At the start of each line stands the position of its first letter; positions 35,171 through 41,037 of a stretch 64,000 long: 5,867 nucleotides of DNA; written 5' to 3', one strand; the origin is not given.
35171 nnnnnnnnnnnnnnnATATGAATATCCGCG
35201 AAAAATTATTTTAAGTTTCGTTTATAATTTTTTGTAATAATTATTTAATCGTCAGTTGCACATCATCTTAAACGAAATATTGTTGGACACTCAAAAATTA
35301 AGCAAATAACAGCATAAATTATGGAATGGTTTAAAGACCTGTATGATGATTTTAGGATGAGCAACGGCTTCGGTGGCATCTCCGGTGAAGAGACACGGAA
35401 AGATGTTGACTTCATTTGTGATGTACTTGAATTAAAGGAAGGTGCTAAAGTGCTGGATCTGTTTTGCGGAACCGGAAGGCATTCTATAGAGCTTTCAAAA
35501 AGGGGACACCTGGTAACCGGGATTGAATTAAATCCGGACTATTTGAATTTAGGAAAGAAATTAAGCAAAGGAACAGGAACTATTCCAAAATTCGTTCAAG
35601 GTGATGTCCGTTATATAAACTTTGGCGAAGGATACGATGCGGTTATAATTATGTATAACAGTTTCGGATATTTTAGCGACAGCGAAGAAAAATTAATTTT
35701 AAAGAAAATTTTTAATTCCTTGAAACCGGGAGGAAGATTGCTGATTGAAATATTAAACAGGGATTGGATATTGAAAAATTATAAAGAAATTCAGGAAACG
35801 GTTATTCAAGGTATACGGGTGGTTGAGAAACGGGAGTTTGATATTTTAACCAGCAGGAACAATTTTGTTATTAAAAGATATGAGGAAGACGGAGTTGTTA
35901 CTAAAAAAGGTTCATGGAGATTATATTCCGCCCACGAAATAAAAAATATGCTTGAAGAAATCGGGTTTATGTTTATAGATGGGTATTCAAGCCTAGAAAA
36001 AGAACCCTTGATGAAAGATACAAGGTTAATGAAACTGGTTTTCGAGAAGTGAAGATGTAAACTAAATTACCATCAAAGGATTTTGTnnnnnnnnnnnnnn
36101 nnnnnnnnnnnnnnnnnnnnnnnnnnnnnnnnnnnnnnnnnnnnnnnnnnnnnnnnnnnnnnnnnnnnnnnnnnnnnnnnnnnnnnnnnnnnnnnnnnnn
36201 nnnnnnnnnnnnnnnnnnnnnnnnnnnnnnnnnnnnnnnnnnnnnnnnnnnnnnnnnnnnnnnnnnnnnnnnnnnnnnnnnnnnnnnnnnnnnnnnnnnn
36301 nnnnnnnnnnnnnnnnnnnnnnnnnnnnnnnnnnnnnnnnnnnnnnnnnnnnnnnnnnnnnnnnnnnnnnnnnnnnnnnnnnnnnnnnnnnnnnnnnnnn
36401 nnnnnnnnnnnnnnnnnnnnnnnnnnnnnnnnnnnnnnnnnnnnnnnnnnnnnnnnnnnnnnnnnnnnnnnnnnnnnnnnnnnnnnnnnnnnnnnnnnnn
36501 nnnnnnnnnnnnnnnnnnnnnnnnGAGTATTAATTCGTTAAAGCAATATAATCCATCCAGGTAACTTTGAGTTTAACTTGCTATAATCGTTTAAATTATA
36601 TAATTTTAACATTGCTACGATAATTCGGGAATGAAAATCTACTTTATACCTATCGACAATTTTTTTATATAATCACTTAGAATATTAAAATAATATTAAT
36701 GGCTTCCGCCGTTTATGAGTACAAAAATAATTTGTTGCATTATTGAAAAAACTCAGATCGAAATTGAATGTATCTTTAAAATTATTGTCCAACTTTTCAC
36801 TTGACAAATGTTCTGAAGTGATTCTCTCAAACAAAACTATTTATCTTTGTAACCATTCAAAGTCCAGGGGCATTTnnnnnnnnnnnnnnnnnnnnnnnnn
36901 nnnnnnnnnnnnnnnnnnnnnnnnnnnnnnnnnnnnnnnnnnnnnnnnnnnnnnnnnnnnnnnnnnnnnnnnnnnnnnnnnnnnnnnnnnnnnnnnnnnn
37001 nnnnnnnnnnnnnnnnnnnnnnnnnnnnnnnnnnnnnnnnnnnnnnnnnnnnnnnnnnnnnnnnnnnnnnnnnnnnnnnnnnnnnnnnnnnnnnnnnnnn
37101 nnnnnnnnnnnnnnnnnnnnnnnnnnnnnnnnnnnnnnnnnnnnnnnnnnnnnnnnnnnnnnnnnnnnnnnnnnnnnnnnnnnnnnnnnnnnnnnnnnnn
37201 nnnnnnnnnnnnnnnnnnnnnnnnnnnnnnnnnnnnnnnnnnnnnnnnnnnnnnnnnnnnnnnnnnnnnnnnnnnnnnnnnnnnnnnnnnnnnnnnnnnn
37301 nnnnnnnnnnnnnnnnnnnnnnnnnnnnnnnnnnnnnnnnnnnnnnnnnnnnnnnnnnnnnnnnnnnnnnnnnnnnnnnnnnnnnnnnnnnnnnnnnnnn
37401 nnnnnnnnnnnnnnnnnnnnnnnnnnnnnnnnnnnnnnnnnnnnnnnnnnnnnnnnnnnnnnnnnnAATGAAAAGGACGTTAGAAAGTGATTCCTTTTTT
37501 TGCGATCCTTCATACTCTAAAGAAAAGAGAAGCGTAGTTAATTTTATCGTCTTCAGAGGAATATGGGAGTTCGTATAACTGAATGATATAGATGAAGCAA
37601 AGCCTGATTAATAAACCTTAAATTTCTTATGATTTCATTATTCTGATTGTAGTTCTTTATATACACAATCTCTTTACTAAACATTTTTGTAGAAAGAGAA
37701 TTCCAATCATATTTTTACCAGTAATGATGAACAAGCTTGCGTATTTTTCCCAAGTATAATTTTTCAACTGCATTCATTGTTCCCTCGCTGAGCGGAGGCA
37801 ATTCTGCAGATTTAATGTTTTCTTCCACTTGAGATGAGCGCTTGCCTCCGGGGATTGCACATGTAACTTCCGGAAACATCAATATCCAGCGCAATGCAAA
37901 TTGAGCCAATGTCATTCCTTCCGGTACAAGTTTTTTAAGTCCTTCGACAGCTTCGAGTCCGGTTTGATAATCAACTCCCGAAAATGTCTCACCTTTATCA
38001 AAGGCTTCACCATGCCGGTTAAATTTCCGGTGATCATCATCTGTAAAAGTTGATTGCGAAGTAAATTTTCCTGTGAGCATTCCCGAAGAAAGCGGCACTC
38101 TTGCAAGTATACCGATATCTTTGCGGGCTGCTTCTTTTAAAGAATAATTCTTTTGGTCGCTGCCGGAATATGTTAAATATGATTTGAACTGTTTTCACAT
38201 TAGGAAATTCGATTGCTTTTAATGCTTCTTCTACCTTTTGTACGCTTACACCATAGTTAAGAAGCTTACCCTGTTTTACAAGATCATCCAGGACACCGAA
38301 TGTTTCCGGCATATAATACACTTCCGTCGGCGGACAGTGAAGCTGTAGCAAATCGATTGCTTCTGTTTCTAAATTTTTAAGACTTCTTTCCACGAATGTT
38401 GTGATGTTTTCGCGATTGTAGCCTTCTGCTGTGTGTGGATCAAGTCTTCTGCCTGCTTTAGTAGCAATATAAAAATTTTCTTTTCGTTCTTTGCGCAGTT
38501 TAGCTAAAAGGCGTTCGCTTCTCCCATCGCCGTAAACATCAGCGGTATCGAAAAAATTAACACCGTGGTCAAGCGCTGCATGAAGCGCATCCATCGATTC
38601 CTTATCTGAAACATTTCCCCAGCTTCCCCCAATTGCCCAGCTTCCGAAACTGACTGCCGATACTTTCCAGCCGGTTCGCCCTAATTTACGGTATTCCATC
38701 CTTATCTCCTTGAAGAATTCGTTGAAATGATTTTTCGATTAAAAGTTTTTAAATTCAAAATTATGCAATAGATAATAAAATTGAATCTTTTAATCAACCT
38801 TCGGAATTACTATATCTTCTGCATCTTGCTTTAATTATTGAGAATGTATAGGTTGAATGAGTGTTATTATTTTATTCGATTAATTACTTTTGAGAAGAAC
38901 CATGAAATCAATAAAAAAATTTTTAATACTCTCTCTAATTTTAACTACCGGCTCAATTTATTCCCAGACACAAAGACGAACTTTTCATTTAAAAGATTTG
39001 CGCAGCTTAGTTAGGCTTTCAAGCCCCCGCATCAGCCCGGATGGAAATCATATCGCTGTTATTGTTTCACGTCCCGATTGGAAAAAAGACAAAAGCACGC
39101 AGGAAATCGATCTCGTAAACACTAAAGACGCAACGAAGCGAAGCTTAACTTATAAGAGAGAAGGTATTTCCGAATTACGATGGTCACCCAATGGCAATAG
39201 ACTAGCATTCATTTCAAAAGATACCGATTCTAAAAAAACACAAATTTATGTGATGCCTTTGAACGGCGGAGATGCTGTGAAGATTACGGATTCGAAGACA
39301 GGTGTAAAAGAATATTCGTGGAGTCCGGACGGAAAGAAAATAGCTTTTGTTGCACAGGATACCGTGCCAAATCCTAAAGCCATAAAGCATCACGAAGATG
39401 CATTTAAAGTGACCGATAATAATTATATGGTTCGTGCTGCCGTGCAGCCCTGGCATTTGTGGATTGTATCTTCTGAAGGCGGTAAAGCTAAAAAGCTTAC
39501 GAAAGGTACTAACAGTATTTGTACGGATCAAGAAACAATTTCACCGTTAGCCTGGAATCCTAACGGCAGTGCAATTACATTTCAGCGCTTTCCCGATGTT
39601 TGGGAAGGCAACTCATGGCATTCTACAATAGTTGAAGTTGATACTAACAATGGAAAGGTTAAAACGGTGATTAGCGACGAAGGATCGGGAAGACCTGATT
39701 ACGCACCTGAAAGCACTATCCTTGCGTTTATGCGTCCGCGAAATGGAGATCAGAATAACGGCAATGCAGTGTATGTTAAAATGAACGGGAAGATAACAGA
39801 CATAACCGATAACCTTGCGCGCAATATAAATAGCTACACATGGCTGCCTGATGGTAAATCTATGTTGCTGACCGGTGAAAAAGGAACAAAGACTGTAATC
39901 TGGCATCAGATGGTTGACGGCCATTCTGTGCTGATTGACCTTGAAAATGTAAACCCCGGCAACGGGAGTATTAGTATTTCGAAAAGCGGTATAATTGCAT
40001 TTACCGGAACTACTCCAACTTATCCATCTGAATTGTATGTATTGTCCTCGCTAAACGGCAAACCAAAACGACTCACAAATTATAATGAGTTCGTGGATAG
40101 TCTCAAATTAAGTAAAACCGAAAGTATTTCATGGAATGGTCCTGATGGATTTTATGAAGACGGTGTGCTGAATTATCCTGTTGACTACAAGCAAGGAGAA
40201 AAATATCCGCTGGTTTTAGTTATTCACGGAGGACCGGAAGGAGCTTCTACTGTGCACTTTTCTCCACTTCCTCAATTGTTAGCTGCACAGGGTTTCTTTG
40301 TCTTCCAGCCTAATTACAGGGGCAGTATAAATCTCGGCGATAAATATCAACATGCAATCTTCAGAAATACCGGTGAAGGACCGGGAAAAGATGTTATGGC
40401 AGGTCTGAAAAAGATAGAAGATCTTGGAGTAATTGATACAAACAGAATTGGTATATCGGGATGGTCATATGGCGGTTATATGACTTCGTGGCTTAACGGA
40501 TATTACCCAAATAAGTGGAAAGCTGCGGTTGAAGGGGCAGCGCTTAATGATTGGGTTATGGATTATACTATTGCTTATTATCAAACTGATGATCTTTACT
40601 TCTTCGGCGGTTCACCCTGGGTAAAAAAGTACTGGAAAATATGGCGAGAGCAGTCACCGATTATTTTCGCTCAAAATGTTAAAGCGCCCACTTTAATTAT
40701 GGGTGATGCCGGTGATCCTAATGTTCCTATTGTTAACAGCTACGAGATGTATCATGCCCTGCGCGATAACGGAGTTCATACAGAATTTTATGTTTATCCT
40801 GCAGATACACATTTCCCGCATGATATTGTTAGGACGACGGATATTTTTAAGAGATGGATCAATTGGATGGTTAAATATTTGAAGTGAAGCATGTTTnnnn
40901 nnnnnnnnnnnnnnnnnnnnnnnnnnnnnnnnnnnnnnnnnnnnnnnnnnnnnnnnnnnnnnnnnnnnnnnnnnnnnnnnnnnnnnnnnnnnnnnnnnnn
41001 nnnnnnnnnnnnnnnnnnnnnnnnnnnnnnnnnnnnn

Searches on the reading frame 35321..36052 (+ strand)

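Call 12: search_protein_families(library=pfam, proteins=[window:35321-36052:+], max_evalue=0.01)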
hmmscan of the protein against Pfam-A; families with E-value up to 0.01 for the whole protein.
window:35321-36052:+ (243 aa): 14 families
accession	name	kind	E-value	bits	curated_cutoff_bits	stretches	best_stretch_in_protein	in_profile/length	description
PF13649.12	Methyltransf_25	-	6.9e-17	62.4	27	1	44-138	1-97/97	Methyltransferase domain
PF13847.12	Methyltransf_31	-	1.9e-12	47.5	27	1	39-166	2-130/145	Methyltransferase domain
PF08241.18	Methyltransf_11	-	1.2e-11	45.5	21.2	1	45-142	1-95/95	Methyltransferase domain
PF01209.24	Ubie_methyltran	-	2e-11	44.1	20.1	1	23-142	30-151/233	ubiE/COQ5 methyltransferase family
PF13489.12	Methyltransf_23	-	2.2e-11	44.2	27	1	37-216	19-159/164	Methyltransferase domain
PF02353.26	CMAS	-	1.2e-07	31.7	27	1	27-145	49-167/273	Mycolic acid cyclopropane synthetase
PF08242.18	Methyltransf_12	-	1.9e-06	29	30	1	45-140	1-98/98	Methyltransferase domain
PF02475.24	TRM5-TYW2_MTfase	-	3.7e-05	24.2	28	1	39-112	35-112/164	TRM5/TYW2 methyltransferase domain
PF03848.20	TehB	-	9.7e-05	22.3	20.4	1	34-141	24-131/193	Tellurite resistance protein TehB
PF01135.25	PCMT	-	0.00014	22.2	20.3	1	29-163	62-193/210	Protein-L-isoaspartate(D-aspartate) O-methyltransferase (PCMT)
PF00398.26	RrnaAD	-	0.00038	20.1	24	1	29-106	19-95/263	Ribosomal RNA adenine dimethylase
PF01555.25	N6_N4_Mtase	-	0.00052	20.5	26.7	0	39-79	180-220/221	DNA methylase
PF09445.16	Methyltransf_15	-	0.0012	18.8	22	1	43-80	3-40/165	RNA cap guanine-N2 methyltransferase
PF05175.20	MTS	-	0.0051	16.9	23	0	31-176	22-169/170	Methyltransferase small domain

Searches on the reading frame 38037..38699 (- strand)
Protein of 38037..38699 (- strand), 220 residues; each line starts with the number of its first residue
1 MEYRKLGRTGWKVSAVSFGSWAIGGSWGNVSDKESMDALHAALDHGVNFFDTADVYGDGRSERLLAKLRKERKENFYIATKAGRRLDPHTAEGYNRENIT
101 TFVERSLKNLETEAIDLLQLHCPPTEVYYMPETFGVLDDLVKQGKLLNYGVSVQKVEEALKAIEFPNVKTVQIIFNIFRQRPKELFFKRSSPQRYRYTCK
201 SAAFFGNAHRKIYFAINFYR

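Call 30: search_protein_families(library=pfam, proteins=[window:38037-38699:-], max_evalue=0.0001)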
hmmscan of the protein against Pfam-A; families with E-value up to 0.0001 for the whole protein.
window:38037-38699:- (220 aa): 1 family
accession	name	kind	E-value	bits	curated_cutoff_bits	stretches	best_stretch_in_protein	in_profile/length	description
PF00248.27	Aldo_ket_red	-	1.2e-44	153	24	1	16-184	2-173/291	Aldo/keto reductase family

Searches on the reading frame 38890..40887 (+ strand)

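Call 12: search_protein_families(library=pfam, proteins=[window:38890-40887:+], max_evalue=0.01)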
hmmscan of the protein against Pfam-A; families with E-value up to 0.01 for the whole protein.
window:38890-40887:+ (665 aa): 16 families
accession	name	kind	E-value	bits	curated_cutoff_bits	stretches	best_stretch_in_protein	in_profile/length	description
PF00326.27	Peptidase_S9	-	1.2e-38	133.1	22.6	1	456-665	2-211/213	Prolyl oligopeptidase family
PF07676.18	PD40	-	3.3e-14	52.8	20.9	1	97-121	15-38/38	WD40-like Beta Propeller Repeat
PF25174.1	Beta-prop_THOC3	-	6e-08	32.4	305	1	82-157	81-150/272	THOC3 beta-propeller domain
PF00930.27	DPPIV_N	-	1.4e-07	31.1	22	1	49-261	1-226/354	Dipeptidyl peptidase IV (DPP IV) N-terminal region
PF12894.13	ANAPC4_WD40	-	1.9e-07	31.7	22.9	0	115-157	15-59/91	Anaphase-promoting complex subunit 4 WD40 domain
PF02129.25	Peptidase_S15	-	7.3e-07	29.6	23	0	580-632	204-252/262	X-Pro dipeptidyl-peptidase (S15 family)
PF20434.5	BD-FAE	-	8.4e-07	29.1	26.8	1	434-624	8-215/215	BD-FAE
PF00561.26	Abhydrolase_1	-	1.5e-06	28.5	25.8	0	559-644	160-241/245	alpha/beta hydrolase fold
PF01738.24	DLH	-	1.6e-06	28.3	21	1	436-641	10-186/217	Dienelactone hydrolase family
PF23414.1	Beta-prop_EML_2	-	5.9e-06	26.3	90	1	42-158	41-146/266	Echinoderm microtubule-associated protein second beta-propeller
PF12740.14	PETase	-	5.2e-05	23.2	28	0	418-536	36-143/263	PET hydrolase-like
PF24797.1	Beta-prop_WDR35_TULP_N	-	0.00056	19.6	80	0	42-107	255-320/332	WDR35/TULP4 N-terminal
PF25460.1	Beta-prop_Aladin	-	0.0013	18.4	171.1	0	91-152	111-169/340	Aladin seven-bladed propeller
PF24817.1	WD40_WDHD1_1st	-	0.0031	17.2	109.9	0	72-154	201-283/291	WDHD1 first WD40 domain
PF24807.1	WD40_CDC20-Fz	-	0.0042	16.9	200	0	72-198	74-198/292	CDC20/Fizzy WD40 domain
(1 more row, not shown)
